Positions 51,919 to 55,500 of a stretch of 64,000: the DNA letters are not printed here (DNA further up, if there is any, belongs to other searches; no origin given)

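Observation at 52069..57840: Giant Ig-repeat secreted protein with a 1000-aa uncharacterised C-terminal region and a tightly coupled small upstream partner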

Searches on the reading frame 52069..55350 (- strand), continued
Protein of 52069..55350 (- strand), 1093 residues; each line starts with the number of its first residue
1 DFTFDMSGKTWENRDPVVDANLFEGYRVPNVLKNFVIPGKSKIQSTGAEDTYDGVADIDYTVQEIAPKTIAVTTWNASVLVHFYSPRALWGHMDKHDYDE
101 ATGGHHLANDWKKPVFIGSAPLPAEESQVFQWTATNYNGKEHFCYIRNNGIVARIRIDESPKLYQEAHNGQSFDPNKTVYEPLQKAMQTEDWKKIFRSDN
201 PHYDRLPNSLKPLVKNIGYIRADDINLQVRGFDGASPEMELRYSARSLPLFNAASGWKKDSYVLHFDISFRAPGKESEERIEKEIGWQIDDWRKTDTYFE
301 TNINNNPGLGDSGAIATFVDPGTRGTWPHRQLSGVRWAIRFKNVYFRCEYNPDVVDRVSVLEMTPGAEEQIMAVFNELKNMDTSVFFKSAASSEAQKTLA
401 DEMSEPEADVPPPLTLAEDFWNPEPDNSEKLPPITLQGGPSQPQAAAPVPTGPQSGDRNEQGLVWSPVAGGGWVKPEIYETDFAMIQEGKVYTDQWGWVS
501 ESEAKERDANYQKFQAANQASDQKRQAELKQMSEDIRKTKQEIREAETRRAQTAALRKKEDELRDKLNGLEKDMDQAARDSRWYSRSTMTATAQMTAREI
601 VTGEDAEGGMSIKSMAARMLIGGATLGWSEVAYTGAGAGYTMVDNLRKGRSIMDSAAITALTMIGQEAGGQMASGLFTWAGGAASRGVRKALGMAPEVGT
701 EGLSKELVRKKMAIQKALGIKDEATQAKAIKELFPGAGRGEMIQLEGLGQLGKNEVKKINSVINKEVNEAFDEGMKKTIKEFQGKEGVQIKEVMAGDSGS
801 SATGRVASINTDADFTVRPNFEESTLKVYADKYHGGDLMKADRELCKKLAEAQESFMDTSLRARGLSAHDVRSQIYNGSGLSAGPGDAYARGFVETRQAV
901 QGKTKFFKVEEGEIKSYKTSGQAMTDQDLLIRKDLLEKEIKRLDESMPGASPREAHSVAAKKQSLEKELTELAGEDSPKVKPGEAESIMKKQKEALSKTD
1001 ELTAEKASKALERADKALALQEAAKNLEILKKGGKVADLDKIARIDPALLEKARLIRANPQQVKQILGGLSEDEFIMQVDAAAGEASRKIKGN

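Call 41: find_encoding_contigs(protein=P0160, flank=8000, max_places=1)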
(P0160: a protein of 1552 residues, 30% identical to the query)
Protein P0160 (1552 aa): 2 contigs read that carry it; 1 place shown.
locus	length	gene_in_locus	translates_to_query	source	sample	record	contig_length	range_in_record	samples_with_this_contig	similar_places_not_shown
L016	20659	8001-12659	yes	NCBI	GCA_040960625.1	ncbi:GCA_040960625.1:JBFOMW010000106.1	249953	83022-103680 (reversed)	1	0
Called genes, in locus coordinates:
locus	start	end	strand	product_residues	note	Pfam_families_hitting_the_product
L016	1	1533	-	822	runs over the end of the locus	PF01663:Phosphodiest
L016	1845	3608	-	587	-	-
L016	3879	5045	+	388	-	PF13784:Fic_N, PF02661:Fic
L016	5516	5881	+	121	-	-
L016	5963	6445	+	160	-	-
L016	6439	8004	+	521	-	PF07676:PD40 (faint)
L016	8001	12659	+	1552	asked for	-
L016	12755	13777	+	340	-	-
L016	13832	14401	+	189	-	-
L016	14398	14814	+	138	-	-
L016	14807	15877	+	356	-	-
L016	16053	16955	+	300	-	PF03544:TonB_C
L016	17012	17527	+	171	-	-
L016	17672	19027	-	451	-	PF25917:BSH_RND, PF25973:BSH_CzcB (weak), PF25954:Beta-barrel_RND_2, PF25990:Beta-barrel_YknX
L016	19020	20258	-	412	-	PF12704:MacB_PCD, PF02687:FtsX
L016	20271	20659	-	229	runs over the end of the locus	PF02463:SMC_N (faint), PF00005:ABC_tran, PF13304:AAA_21 (faint)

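Call 42: find_encoding_contigs(protein=P0150, flank=8000, max_places=1)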
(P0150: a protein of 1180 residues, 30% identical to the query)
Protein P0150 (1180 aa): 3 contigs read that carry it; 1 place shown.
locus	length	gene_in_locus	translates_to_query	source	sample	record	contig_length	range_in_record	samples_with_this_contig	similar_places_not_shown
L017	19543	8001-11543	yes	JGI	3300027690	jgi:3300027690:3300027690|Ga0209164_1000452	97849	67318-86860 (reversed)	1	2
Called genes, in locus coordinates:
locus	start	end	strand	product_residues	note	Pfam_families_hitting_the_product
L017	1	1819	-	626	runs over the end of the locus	PF14903:WG_beta_rep (weak)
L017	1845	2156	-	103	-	-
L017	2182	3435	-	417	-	-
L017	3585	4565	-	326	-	PF09603:Fib_succ_major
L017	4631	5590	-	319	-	PF03547:Mem_trans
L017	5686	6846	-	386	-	PF12773:DZR, PF13240:Zn_Ribbon_1 (faint), PF03781:FGE-sulfatase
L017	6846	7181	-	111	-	-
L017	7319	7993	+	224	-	-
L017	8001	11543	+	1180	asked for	-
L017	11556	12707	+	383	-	PF12773:DZR, PF13240:Zn_Ribbon_1 (faint), PF13248:Zn_ribbon_3 (weak)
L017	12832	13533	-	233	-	-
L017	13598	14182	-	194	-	PF00440:TetR_N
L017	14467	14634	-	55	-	-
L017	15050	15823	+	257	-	PF03372:Exo_endo_phos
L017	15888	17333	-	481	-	PF01073:3Beta_HSD (weak), PF01370:Epimerase, PF05368:NmrA, PF13460:NAD_binding_10, PF16363:GDP_Man_Dehyd (weak), PF11066:DUF2867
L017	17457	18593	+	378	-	PF00144:Beta-lactamase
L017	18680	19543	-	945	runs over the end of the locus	PF00082:Peptidase_S8, PF13860:FlgD_ig, PF18962:Por_Secre_tail (weak)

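Call 64: search_protein_families(library=pfam, alignment_id=A6, max_evalue=0.001)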
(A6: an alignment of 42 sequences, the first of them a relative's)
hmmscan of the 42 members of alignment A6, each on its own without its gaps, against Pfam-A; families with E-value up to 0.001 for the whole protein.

A. member 1, P0127 (1333 aa): 7 families
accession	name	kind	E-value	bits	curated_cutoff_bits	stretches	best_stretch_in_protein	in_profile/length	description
PF19190.6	BACON_2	-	1.3e-19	70.3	25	2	135-228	1-93/94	Viral BACON domain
PF00635.32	Motile_Sperm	-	6.9e-13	48.9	25.9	1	50-129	22-102/109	MSP (Major sperm protein) domain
PF22076.2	Cep192_D6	-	4.9e-12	46.4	35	2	148-209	16-77/101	Cep192 domain 6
PF22544.2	HYDIN_VesB_CFA65-like_Ig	-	9.4e-09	35.9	25.5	1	136-230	3-97/100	HYDIN/CFA65/VesB-like, Ig-like domain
PF22067.2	Cep192_D3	-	4.3e-06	27.2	27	0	155-217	20-83/99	Cep192 domain 3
PF24507.1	Ig_CFAP65_4th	-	2.2e-05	25.2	27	0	158-207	2-53/76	CFAP65, fourth Ig-like domain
PF13004.13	BACON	-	2.7e-05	24.5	25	0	173-230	6-58/61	Putative binding domain, N-terminal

B. families by the number of members that match (of 42 scanned): 12 families
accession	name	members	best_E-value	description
PF19190.6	BACON_2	2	7.7e-20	Viral BACON domain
PF22076.2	Cep192_D6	2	2.6e-14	Cep192 domain 6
PF22544.2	HYDIN_VesB_CFA65-like_Ig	2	1.3e-13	HYDIN/CFA65/VesB-like, Ig-like domain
PF00635.32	Motile_Sperm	2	6.9e-13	MSP (Major sperm protein) domain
PF22067.2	Cep192_D3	2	3.9e-08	Cep192 domain 3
PF08308.17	PEGA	1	3e-28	PEGA domain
PF13620.12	CarboxypepD_reg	1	6.8e-10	Carboxypeptidase regulatory-like domain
PF07610.17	DUF1573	1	1.6e-06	Protein of unknown function (DUF1573)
PF14686.12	fn3_3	1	1.9e-05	Polysaccharide lyase family 4, domain II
PF24507.1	Ig_CFAP65_4th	1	2.2e-05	CFAP65, fourth Ig-like domain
PF13004.13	BACON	1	2.7e-05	Putative binding domain, N-terminal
PF07550.17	Shr-like_HID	1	0.00038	Heme-binding protein Shr-like, Hb-interacting domain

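Call 84: list_cluster_members(proteins=[P0133, P0134, P0135, P0139, P0143, P0145, P0151, P0153, P0158, P0164])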
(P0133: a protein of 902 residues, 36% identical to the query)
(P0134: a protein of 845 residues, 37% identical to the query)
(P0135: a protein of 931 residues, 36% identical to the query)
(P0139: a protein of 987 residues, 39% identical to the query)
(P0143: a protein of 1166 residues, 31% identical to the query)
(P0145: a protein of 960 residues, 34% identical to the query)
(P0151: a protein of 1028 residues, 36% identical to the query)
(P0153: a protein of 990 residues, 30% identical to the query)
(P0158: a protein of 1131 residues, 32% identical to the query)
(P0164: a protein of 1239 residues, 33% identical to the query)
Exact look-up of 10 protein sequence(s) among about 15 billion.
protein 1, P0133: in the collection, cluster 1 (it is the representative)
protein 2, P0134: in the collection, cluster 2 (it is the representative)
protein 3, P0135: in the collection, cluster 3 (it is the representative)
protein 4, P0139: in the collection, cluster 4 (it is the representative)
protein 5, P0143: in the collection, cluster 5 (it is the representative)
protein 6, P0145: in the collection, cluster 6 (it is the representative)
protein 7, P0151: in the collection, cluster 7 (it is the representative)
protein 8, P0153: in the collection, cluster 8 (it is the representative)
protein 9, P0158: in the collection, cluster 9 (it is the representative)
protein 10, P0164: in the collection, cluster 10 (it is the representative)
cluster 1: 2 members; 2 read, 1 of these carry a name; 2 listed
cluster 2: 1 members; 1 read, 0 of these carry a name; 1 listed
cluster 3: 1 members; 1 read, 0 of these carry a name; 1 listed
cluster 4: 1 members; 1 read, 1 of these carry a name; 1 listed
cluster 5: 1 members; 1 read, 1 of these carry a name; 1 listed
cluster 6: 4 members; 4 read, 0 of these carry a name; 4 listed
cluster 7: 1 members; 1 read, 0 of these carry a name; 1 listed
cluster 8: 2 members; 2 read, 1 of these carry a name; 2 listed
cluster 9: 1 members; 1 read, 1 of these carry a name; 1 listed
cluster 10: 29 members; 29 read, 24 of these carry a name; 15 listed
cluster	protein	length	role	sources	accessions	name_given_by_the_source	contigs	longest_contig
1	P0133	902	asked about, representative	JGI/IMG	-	hypothetical protein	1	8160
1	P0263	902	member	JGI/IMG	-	-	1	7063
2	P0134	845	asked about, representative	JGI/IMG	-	-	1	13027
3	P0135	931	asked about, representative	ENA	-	-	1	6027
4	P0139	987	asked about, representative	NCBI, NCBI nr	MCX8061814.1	MAG: hypothetical protein N3D16_04470 [Anaerolineales bacterium] | hypothetical protein [Anaerolineales bacterium]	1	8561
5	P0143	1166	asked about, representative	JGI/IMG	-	hypothetical protein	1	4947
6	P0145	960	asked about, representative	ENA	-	-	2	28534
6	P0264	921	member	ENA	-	-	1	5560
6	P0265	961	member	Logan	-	-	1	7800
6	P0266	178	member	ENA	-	-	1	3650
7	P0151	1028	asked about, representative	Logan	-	-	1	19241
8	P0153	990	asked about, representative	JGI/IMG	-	hypothetical protein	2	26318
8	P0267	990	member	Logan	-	-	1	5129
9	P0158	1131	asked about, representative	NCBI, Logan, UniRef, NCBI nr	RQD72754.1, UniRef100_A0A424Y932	MAG: hypothetical protein D5R97_10485 [Candidatus Syntrophonatronum acetioxidans] | Uncharacterized protein n=1 Tax=Candidatus Syntrophonatronum acetioxidans TaxID=1795816 ...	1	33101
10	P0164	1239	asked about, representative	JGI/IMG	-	hypothetical protein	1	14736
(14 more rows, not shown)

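Call 85: list_cluster_members(proteins=[P0154, P0166, P0171, P0175, P0189, P0197, P0221, P0229, P0185, P0188])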
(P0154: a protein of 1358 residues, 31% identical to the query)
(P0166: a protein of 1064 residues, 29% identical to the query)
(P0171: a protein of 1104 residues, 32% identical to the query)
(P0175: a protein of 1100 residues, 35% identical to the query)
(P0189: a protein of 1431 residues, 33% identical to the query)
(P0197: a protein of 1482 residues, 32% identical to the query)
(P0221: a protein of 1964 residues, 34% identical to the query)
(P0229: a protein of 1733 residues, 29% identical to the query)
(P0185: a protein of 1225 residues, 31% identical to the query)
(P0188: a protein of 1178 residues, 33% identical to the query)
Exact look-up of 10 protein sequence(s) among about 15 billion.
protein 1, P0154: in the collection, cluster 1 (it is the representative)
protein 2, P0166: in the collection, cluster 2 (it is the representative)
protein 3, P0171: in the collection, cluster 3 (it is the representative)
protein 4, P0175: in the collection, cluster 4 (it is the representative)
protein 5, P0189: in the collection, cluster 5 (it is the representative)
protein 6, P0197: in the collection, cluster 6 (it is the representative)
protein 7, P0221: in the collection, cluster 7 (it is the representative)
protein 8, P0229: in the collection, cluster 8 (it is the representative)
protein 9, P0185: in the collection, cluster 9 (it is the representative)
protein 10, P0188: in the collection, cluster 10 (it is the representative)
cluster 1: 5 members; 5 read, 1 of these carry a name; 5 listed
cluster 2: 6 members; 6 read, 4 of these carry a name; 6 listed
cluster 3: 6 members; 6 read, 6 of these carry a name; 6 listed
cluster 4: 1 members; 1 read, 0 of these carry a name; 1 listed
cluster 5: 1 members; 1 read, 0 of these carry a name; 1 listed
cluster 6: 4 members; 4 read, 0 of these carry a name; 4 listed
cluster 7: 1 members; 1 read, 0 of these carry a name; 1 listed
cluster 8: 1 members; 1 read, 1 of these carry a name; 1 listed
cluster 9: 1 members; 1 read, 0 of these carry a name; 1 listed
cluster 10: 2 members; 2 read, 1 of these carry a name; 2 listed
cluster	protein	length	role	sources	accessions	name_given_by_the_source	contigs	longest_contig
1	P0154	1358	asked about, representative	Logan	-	-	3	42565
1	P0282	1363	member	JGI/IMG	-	hypothetical protein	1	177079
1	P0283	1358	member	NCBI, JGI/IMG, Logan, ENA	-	-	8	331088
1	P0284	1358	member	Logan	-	-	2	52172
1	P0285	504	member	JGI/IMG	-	-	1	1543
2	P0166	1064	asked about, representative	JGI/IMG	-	hypothetical protein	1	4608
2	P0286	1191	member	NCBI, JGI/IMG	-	hypothetical protein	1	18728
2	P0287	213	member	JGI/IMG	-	hypothetical protein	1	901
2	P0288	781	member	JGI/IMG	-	hypothetical protein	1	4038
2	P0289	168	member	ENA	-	-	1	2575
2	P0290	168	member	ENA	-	-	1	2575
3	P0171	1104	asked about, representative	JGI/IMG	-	hypothetical protein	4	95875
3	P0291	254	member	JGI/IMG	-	hypothetical protein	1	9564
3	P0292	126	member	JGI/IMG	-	hypothetical protein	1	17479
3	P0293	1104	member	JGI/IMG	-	hypothetical protein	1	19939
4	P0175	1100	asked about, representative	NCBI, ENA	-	-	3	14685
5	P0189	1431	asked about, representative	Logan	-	-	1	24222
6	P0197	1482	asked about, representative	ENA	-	-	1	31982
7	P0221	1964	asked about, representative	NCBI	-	-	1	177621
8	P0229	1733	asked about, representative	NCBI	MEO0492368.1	MAG: hypothetical protein AAF081_03015 [Actinomycetota bacterium]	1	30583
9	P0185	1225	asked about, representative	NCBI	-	-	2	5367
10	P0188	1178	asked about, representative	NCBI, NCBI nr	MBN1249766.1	MAG: hypothetical protein JXC32_19035 [Anaerolineae bacterium] | hypothetical protein [Anaerolineae bacterium]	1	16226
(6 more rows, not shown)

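Call 90: search_protein_families(library=pfam, proteins=[L015:9601-10812:+, L017:11556-12707:+, L016:12680-13777:+], max_evalue=0.01)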
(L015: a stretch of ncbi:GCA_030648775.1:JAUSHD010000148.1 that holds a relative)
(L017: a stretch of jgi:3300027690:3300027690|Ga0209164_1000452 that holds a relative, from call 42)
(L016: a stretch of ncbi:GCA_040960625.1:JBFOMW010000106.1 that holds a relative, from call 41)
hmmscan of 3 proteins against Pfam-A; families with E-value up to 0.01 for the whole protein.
L015:9601-10812:+ (403 aa): 6 families
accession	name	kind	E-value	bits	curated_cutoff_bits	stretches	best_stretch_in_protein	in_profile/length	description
PF13240.11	Zn_Ribbon_1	-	2.9e-13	49.6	25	2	380-402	1-23/23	zinc-ribbon domain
PF12773.13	DZR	-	4e-11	43.3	27.3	1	352-399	1-45/45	Double zinc ribbon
PF13248.11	Zn_ribbon_3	-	4.4e-07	29.6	27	1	381-402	5-26/26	zinc-ribbon domain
PF24463.1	DUF7577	-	3.4e-06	27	28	1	348-372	1-25/27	Domain of unknown function (DUF7577)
PF18912.6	DZR_2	-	3.5e-06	27.2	27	1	351-398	9-55/56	Double zinc ribbon domain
PF17032.10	Zn_ribbon_15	-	0.0074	17.5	28.9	0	365-399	39-73/73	zinc-ribbon family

L017:11556-12707:+ (383 aa): 7 families
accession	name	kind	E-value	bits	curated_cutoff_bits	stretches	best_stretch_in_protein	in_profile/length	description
PF12773.13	DZR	-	1.7e-09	38.1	27.3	1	332-379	1-45/45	Double zinc ribbon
PF13248.11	Zn_ribbon_3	-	6.3e-09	35.4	27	2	358-381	2-25/26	zinc-ribbon domain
PF13240.11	Zn_Ribbon_1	-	6.8e-07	29.3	25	1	361-381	2-22/23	zinc-ribbon domain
PF18912.6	DZR_2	-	8.5e-05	22.7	27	0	346-381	10-45/56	Double zinc ribbon domain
PF24460.1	DUF7575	-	0.00051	19.8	28.5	0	357-380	2-25/28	Domain of unknown function (DUF7575)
PF17032.10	Zn_ribbon_15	-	0.0026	18.9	28.9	0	346-379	40-73/73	zinc-ribbon family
PF10235.14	Cript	-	0.0037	18.3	25.5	0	315-352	24-69/90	Microtubule-associated protein CRIPT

L016:12680-13777:+ (365 aa): 0 families
